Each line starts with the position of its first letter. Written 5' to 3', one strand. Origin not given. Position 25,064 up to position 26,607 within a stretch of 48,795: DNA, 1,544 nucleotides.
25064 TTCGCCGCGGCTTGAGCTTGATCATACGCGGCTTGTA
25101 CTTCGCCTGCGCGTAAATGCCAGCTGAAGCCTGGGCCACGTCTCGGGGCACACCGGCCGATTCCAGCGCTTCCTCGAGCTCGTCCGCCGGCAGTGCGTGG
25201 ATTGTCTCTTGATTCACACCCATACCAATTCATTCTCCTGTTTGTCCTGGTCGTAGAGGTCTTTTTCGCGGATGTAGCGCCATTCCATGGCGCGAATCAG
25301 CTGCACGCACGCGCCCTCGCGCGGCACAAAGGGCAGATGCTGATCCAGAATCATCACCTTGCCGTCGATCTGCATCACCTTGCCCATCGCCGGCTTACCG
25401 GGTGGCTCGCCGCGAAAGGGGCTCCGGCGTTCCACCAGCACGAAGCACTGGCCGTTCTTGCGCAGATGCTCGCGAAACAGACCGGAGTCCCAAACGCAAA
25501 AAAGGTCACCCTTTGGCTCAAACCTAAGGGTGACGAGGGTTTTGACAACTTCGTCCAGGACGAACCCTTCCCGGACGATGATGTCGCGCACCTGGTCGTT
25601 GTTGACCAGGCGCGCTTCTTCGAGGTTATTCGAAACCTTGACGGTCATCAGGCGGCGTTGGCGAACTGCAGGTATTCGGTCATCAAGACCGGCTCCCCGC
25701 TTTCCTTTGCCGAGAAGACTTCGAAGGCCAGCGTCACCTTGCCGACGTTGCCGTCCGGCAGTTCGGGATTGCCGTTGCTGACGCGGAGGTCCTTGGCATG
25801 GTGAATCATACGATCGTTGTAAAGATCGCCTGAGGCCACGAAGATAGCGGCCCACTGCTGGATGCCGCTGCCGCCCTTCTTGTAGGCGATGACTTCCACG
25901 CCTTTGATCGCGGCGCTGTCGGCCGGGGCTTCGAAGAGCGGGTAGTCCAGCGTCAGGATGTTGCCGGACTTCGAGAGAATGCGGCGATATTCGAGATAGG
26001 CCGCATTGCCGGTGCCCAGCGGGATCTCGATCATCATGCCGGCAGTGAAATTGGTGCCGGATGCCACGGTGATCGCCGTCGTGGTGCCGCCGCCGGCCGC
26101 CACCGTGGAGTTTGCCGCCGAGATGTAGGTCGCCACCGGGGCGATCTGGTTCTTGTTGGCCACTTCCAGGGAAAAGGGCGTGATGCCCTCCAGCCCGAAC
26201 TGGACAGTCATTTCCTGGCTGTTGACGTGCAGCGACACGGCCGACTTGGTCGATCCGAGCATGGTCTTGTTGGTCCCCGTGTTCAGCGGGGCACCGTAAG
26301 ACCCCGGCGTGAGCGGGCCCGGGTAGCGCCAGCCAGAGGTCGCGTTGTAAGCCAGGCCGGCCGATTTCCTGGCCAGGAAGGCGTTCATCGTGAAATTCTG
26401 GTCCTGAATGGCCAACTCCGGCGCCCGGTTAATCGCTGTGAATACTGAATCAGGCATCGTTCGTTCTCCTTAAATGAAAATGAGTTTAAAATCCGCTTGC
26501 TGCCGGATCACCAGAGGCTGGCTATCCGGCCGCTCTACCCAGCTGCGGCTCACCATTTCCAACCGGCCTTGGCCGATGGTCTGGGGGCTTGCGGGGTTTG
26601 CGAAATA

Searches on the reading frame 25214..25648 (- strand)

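Call 107: search_protein_families(library=pfam, proteins=[window:25214-25648:-], max_evalue=0.05)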
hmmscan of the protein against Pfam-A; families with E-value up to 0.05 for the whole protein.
window:25214-25648:- (144 aa): 1 family
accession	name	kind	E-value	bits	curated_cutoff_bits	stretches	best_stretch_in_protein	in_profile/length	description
PF10181.15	PIG-H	-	0.024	14.8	25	1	7-40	19-52/67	GPI-GlcNAc transferase complex, PIG-H component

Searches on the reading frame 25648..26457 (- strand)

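Call 7: search_protein_families(library=pfam, proteins=[window:25648-26457:-], max_evalue=0.1)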
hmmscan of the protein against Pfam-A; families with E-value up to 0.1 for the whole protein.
window:25648-26457:- (269 aa): 1 family
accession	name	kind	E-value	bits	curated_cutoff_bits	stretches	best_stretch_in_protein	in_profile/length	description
PF23826.1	DUF7196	-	0.0034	18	27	1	102-130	33-61/68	Domain of unknown function (DUF7196)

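Call 8: search_protein_families(library=phrogs, proteins=[window:25648-26457:-], max_evalue=0.1)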
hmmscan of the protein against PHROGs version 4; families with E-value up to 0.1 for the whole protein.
window:25648-26457:- (269 aa): 2 families
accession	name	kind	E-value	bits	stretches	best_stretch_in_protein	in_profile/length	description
phrog_2069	-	unknown function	0.0056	17.9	1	103-131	36-64/68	-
phrog_28493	-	unknown function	0.0071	16.7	1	106-173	98-162/270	-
